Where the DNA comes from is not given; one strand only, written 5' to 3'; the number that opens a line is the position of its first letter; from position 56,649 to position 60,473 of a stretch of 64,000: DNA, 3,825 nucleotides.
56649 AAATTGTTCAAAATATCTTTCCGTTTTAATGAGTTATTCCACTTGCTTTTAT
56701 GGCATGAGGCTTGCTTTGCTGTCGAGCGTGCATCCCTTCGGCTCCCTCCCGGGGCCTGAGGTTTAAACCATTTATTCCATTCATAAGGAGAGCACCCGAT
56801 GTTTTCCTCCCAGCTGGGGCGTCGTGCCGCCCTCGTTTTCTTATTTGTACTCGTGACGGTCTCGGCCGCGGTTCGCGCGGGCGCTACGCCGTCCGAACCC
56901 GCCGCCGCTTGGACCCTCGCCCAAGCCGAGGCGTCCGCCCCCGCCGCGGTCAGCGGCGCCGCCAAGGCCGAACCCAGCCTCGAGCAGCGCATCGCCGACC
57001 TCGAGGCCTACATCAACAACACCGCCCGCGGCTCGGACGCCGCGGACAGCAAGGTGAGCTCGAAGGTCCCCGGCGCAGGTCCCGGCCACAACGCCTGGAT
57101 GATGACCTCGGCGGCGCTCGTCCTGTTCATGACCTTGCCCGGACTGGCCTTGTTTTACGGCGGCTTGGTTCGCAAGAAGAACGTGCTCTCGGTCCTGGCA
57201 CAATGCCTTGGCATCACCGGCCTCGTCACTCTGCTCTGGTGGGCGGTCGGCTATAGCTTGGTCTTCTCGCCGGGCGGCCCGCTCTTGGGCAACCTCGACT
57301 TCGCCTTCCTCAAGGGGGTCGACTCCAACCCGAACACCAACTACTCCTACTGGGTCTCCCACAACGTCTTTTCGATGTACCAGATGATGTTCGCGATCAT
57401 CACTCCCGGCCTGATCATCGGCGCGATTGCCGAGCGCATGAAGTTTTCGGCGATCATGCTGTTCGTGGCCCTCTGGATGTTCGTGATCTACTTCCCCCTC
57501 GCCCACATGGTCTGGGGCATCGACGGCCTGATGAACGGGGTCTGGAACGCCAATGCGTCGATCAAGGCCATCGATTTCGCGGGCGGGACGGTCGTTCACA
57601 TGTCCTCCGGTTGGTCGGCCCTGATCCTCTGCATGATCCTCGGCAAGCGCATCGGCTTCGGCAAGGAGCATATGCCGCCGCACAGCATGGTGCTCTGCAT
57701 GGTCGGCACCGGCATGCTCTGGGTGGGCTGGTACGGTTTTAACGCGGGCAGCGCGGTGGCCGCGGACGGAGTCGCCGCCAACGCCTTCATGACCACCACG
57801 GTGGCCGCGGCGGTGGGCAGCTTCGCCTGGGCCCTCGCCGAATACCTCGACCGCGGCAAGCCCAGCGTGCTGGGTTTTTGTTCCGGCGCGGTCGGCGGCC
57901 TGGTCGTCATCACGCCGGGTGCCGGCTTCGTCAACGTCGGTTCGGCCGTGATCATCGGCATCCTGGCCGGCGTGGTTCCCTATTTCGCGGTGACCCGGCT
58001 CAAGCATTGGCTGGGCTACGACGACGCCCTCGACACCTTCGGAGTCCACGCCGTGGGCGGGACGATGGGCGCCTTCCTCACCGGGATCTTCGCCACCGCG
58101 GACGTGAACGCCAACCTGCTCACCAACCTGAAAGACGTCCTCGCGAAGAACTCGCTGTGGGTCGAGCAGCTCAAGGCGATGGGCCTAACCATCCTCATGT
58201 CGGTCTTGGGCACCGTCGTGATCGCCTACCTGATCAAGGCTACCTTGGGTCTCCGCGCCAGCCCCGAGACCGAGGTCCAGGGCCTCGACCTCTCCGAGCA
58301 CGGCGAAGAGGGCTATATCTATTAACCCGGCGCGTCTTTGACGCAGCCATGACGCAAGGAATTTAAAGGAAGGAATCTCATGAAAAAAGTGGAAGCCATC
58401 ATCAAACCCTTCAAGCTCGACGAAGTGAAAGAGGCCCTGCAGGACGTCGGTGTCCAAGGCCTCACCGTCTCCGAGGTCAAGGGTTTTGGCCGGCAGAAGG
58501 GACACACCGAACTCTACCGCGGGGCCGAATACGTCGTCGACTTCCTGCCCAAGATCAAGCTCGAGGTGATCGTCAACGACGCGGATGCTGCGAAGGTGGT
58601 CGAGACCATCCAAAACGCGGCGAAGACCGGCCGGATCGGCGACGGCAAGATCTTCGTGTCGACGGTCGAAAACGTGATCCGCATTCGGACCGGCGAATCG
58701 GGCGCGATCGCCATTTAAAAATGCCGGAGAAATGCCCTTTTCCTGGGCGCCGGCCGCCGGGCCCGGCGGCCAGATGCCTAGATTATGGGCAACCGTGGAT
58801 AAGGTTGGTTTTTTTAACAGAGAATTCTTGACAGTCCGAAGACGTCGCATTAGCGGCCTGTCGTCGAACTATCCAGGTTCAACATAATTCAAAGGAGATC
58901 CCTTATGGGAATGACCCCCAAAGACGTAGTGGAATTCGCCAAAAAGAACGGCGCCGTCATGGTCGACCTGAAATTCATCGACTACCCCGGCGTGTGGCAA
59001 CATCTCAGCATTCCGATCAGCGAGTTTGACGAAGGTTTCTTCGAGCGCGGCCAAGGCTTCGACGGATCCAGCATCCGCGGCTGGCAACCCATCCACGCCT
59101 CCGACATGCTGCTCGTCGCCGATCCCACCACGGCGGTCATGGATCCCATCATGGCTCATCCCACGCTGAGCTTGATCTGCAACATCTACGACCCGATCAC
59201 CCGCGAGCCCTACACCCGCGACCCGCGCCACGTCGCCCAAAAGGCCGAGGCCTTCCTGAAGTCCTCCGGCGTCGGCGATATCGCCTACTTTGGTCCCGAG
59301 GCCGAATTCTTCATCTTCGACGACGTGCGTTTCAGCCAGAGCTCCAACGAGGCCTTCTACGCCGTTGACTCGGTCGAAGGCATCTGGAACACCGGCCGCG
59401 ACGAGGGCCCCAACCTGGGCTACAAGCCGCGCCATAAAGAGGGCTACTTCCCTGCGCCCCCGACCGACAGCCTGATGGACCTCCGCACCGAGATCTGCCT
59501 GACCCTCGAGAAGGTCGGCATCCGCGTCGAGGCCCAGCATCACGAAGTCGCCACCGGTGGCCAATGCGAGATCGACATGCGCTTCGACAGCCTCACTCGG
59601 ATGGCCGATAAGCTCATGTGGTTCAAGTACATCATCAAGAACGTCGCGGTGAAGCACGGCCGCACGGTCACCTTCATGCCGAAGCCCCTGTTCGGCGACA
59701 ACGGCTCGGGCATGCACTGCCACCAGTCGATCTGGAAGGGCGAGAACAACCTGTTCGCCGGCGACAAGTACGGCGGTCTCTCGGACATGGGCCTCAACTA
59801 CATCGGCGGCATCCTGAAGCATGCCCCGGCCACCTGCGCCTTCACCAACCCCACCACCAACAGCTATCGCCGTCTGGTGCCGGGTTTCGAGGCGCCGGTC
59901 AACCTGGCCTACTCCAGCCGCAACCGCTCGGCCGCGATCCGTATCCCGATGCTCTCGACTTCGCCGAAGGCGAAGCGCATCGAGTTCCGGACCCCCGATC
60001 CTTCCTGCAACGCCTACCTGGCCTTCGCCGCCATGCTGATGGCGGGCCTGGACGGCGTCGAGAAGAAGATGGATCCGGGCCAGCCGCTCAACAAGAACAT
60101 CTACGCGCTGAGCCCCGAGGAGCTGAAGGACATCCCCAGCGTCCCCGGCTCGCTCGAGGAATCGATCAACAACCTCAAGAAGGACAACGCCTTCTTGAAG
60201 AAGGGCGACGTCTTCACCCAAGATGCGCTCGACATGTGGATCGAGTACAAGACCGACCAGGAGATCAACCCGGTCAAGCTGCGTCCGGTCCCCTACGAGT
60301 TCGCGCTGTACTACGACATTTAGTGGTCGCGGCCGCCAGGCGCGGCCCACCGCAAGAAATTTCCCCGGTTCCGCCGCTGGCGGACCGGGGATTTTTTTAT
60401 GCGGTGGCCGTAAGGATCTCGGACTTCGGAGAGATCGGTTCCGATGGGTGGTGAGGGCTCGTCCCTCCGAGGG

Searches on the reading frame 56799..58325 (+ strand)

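Call 27: search_protein_families(library=pfam, proteins=[window:56799-58325:+], max_evalue=0.001)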
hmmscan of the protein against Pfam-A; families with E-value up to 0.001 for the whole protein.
window:56799-58325:+ (508 aa): 1 family
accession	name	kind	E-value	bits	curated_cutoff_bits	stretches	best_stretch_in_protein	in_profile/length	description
PF00909.26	Ammonium_transp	-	7.4e-112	374.4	23.2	1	99-506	1-399/399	Ammonium Transporter Family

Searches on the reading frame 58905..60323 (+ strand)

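Call 27: search_protein_families(library=pfam, proteins=[window:58905-60323:+], max_evalue=0.001)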
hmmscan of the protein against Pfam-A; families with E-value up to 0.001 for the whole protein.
window:58905-60323:+ (472 aa): 2 families
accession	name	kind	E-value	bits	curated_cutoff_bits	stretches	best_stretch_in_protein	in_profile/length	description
PF00120.29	Gln-synt_C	-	1.2e-134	449.2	24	1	105-469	2-344/344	Glutamine synthetase, catalytic domain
PF03951.24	Gln-synt_N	-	5.7e-30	103.2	33.4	1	19-97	4-82/82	Glutamine synthetase, beta-Grasp domain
